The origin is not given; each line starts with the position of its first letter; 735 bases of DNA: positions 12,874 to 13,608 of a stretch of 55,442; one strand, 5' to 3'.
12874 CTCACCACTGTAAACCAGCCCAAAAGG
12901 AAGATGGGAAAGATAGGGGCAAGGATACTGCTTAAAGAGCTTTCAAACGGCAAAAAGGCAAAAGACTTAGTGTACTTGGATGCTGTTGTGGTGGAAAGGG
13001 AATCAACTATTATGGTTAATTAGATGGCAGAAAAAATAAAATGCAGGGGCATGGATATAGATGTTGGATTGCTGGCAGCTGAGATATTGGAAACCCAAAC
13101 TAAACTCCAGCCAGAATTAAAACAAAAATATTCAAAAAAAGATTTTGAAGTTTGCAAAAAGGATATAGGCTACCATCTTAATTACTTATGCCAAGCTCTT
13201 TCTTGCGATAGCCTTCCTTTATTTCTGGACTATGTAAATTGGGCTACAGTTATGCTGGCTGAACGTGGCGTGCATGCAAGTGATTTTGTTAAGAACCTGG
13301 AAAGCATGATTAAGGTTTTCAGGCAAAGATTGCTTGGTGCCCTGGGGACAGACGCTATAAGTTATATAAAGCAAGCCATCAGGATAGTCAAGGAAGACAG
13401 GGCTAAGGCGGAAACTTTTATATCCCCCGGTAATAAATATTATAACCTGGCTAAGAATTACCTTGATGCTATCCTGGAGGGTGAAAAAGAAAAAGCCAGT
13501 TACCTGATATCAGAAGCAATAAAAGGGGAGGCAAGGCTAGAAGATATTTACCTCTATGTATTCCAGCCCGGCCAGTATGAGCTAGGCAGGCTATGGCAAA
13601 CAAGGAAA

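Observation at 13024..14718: CarH-type cobalamin photoreceptor signature fused to a GGDEF diguanylate cyclase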

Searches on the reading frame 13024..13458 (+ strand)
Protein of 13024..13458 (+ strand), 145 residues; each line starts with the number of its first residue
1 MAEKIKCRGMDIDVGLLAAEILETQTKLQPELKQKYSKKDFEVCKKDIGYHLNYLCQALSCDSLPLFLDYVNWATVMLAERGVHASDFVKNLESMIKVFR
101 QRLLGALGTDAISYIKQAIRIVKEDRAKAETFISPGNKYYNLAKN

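Call 28: search_solved_structures(query=window:13024-13458:+, max_evalue=10, show_alignments=4)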
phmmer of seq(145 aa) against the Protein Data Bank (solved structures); distinct sequences matched with E-value up to 10: 10.
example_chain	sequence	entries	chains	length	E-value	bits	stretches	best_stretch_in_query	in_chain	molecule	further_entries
8j2w_A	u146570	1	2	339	0.055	17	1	35-99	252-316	Cobalamin-binding protein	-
8j2x_A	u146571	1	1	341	0.055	17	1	35-99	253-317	Cobalamin-binding protein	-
8uhe_J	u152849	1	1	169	0.17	15.4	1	34-123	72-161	ApcF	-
2fzf_A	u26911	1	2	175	0.21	15.1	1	1-104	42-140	hypothetical protein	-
7vea_aR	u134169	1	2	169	0.58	13.7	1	28-116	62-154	Phycobilisome core component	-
8iml_A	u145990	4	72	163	0.79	13.2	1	34-120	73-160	CpcA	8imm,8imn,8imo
3jbb_B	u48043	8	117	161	1.1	12.7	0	35-105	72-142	allophycocyanin beta chain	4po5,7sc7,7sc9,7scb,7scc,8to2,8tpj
8j1x_A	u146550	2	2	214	1.1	12.7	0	85-125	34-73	near-infrared fluorescent protein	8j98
8j1w_A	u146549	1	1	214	1.3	12.6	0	85-125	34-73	near-infrared fluorescent protein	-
4fd3_A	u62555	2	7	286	1.7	12.2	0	83-119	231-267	3-oxoacyl-[acyl-carrier-protein] reductase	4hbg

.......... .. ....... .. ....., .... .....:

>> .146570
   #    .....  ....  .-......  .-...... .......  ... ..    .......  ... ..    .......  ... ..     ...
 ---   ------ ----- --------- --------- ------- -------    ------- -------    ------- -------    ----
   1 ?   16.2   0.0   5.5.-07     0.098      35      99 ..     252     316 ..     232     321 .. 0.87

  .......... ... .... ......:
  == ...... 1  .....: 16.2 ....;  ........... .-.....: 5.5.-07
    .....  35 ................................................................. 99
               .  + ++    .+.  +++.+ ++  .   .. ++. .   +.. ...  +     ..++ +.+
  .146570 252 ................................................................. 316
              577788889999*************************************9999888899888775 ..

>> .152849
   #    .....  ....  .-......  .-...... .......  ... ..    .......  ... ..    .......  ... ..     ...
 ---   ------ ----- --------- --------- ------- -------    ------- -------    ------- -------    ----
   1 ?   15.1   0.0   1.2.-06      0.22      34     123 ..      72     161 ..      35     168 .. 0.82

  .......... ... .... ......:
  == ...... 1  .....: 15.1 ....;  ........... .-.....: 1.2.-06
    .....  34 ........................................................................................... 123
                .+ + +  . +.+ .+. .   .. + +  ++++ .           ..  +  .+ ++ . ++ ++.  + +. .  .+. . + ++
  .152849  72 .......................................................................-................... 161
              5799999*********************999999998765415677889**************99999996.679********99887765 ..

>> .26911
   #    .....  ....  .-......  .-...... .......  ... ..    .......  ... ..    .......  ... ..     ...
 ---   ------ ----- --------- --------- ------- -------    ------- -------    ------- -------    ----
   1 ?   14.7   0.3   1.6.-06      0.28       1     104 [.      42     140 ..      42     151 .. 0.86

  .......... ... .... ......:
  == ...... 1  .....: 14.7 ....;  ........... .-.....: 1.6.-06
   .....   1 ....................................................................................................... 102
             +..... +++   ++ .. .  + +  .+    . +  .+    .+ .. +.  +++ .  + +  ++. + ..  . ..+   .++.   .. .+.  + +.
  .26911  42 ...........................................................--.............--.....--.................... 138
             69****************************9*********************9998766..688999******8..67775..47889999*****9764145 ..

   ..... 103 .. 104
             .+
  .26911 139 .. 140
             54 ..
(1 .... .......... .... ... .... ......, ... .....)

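Call 47: search_solved_structures(query=A2, max_evalue=1, show_alignments=4)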
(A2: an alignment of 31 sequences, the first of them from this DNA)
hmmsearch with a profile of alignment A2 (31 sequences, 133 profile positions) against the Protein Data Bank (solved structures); distinct sequences matched with E-value up to 1: 134 (the best 60 are shown).
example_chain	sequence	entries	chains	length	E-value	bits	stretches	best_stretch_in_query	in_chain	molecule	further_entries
8ddy_B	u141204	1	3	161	3.6e-08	36.6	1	35-120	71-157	Allophycocyanin subunit beta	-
8j2x_A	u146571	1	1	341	2.6e-07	33.8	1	10-103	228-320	Cobalamin-binding protein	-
8j2w_A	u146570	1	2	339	2.6e-07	33.8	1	10-103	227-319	Cobalamin-binding protein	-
8iml_A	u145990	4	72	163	7.3e-07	32.4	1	6-123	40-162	CpcA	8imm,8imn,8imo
9v7j_s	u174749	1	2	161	1.1e-06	31.8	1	9-118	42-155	Phycobilisome core component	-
8imi_G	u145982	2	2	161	3.8e-06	30.1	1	6-118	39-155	ApcB3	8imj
2vjr_A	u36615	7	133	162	5.5e-06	29.5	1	5-123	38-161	PHYCOCYANIN ALPHA CHAIN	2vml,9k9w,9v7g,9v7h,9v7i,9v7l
4rmp_A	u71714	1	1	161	1.4e-05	28.3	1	6-118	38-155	Allophycocyanin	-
7eyd_V9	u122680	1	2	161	1.7e-05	28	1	6-120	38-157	Allophycocyanin subunit alpha-B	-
8j2y_A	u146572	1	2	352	3e-05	27.2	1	13-97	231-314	GGDEF domain-containing protein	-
1kn1_A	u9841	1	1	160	5.3e-05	26.4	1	6-118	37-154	Allophycocyanin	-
7uqa_A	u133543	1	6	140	5.9e-05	26.2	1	76-127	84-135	small Ultra-Red Fluorescent Protein (smURFP)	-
6fzo_A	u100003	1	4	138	6.3e-05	26.1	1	76-127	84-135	Smurfp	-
5cwk_A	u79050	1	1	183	6.7e-05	26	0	86-129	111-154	Designed helical repeat protein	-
7vea_aR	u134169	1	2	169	7.3e-05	25.9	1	6-106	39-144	Phycobilisome core component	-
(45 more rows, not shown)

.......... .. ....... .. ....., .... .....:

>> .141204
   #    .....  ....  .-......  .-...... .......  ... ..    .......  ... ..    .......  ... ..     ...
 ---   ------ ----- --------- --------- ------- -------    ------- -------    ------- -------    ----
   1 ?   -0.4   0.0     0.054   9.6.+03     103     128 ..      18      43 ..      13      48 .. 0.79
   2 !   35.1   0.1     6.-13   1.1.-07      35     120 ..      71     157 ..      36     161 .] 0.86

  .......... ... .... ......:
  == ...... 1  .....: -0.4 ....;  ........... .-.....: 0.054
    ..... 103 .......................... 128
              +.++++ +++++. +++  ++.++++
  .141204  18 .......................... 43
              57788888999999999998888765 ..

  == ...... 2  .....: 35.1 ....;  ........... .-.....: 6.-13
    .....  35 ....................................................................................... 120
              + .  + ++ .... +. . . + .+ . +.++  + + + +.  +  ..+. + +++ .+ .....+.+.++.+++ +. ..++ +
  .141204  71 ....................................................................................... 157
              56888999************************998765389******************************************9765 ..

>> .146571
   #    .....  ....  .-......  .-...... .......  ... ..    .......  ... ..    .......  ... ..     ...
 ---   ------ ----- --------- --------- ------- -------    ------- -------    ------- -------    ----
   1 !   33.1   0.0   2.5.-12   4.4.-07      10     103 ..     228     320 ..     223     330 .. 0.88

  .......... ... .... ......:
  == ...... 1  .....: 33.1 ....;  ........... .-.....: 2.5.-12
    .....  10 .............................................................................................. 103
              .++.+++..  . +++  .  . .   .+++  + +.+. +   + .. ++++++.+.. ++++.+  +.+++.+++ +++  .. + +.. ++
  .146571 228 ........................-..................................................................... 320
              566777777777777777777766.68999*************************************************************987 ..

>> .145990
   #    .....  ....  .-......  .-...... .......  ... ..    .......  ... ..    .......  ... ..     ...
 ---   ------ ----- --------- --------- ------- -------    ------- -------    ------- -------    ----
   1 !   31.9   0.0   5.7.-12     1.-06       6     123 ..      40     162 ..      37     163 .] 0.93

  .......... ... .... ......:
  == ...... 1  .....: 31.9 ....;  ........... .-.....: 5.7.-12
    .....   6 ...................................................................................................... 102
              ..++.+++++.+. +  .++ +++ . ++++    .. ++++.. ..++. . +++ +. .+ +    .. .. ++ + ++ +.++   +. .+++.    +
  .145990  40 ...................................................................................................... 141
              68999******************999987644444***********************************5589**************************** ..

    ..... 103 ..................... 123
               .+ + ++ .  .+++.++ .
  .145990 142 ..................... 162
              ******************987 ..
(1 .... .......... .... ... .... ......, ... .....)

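Call 48: search_protein_families(library=pfam, alignment_id=A2, max_evalue=1)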
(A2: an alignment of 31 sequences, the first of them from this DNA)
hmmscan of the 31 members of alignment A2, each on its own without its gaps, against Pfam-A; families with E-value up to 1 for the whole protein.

A. member 1, seq(132 aa): 2 families
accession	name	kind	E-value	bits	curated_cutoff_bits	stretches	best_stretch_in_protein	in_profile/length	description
PF00502.25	Phycobilisome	-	0.084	13.3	22.2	1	20-120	52-153/155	Phycobilisome protein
PF08311.18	Mad3_BUB1_I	-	0.12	12.8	31.4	1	62-101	17-55/123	Mad3/BUB1 homology region 1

B. families by the number of members that match (of 31 scanned): 21 families
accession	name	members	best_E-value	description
PF00502.25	Phycobilisome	26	4.5e-10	Phycobilisome protein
PF18546.6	MetOD1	3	0.026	Methanogen output domain 1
PF21293.2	RNAseD_HRDC_C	1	0.0026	Ribonuclease D, C-terminal HRDC domain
PF10154.14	Fy-3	1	0.016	Ferry endosomal RAB5 effector complex subunit 3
PF24480.1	TPGS1_C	1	0.032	Tubulin polyglutamylase complex subunit 1-like, C-terminal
PF13434.12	Lys_Orn_oxgnase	1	0.035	L-lysine 6-monooxygenase/L-ornithine 5-monooxygenase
PF13016.11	Gliadin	1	0.047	Cys-rich Gliadin N-terminal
PF04866.18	Rota_NS6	1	0.047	Rotavirus non-structural protein 6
PF03224.20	V-ATPase_H_N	1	0.053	V-ATPase subunit H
PF11715.16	Beta-prop_Nup120_160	1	0.059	Nucleoporin Nup120/160, beta-propeller domain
PF24848.1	DUF7723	1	0.064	Family of unknown function (DUF7723)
PF07731.20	Cu-oxidase_2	1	0.069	Multicopper oxidase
PF13001.13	ECM29_N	1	0.1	Proteasome component ECM29, N-terminal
PF08311.18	Mad3_BUB1_I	1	0.12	Mad3/BUB1 homology region 1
PF04563.20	RNA_pol_Rpb2_1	1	0.12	RNA polymerase beta subunit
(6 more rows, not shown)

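Call 57: predict_structure(alignment_id=A2)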
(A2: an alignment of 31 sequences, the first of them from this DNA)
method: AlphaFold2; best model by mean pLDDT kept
length: 132 residues; sequences in the alignment: 31
mean_pLDDT: 92.0   pTM: 0.86
mean pLDDT of the five models: 92.0, 91.8, 91.5, 89.9, 89.7
residues with pLDDT >= 90: 111; 70-90: 12; 50-70: 8; < 50: 1
segments of 3 or more residues with pLDDT < 50: none
pLDDT, mean of each block of 10 residues (from residue 1): 81 95 95 91 95 97 97 95 93 98 94 98 75 48
secondary structure, 60 per line:
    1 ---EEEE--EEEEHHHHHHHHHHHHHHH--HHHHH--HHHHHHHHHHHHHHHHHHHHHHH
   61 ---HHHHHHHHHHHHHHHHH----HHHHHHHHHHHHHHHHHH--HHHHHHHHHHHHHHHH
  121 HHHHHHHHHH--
elements in order: E4-7 E10-13 H14-28 H31-35 H38-60 H64-80 H85-102 H105-130

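Call 60: fold_search(model_id=the predicted structure, library=pdb)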
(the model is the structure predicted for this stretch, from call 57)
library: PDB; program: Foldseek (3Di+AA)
matches with E <= 10: 899; with E <= 0.001: 2
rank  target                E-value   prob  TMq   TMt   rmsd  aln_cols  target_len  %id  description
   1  8iml_B                4.8e-04  1.00  0.69  0.57   2.3       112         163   21  Rs2I-Rs2II, Rs1I-Rs1II, RbI-RbII cylinder in cyanobacterial phycobilisome from Anthocerotibacter panamensis (Cluster D (released 2023-10-25)
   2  8iml_A                9.1e-04  1.00  0.69  0.58   2.2       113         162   20  Rs2I-Rs2II, Rs1I-Rs1II, RbI-RbII cylinder in cyanobacterial phycobilisome from Anthocerotibacter panamensis (Cluster D (released 2023-10-25)
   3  8j2x                  1.4e-03  1.00  0.66  0.29   3.6       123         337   20  Saccharothrix syringae photocobilins protein, light state (released 2024-04-10)
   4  5b13_G                1.9e-03  1.00  0.67  0.52   2.9       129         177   16  Crystal structure of phycoerythrin (released 2016-10-05)
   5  2vjh_B                2.3e-03  1.00  0.66  0.51   3.6       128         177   16  The structure of Phycoerythrin from Gloeobacter violaceus (released 2008-03-25)
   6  3v57_B                2.4e-03  1.00  0.67  0.51   3.0       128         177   14  Crystal Structure of the B-phycoerythrin from the red algae Porphyridium Cruentum at pH8 (released 2012-10-03)
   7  8imi_H                2.7e-03  1.00  0.68  0.57   2.1       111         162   19  A1-A2, A3-A4, B'1-B'2, C'1-C'2 cylinder in cyanobacterial phycobilisome from Anthocerotibacter panamensis (Cluster A) (released 2023-10-25)
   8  1lia_B                3.0e-03  1.00  0.66  0.51   3.4       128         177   18  CRYSTAL STRUCTURE OF R-PHYCOERYTHRIN FROM POLYSIPHONIA AT 2.8 A RESOLUTION (released 1997-07-29)
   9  9v7j_s                3.0e-03  1.00  0.64  0.54   4.7       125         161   19  Phycobilisome core from Gloeobacter violaceus PCC 7421 (released 2025-09-24)
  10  8z20_A                3.6e-03  1.00  0.67  0.56   2.4       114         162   18  Crystal structure analysis of thermotolerant Oscillatoria Phycocyanin (released 2025-04-16)
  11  7ext_C1               3.6e-03  1.00  0.67  0.53   3.0       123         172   16  Cryo-EM structure of cyanobacterial phycobilisome from Synechococcus sp. PCC 7002 (released 2021-10-06)
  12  2uul_B                3.6e-03  1.00  0.64  0.51   3.5       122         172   15  Crystal structure of C-phycocyanin from Phormidium, Lyngbya spp. (Marine) and Spirulina sp. (Fresh water) shows two di (released 2008-05-27)
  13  7sc7_AE               4.0e-03  1.00  0.68  0.57   2.5       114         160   14  Synechocystis PCC 6803 Phycobilisome core from up-down rod conformation (released 2022-08-31)
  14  7lj0_B                4.0e-03  1.00  0.66  0.61   3.1       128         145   14  Linker 3 and scaffolded phycoerythrin beta subunit from the phycobilisome of Porphyridium purpureum (released 2021-04-07)
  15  8j2w_A                4.2e-03  1.00  0.66  0.29   4.8       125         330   19  Saccharothrix syringae photocobilins protein, dark state (released 2024-04-10)
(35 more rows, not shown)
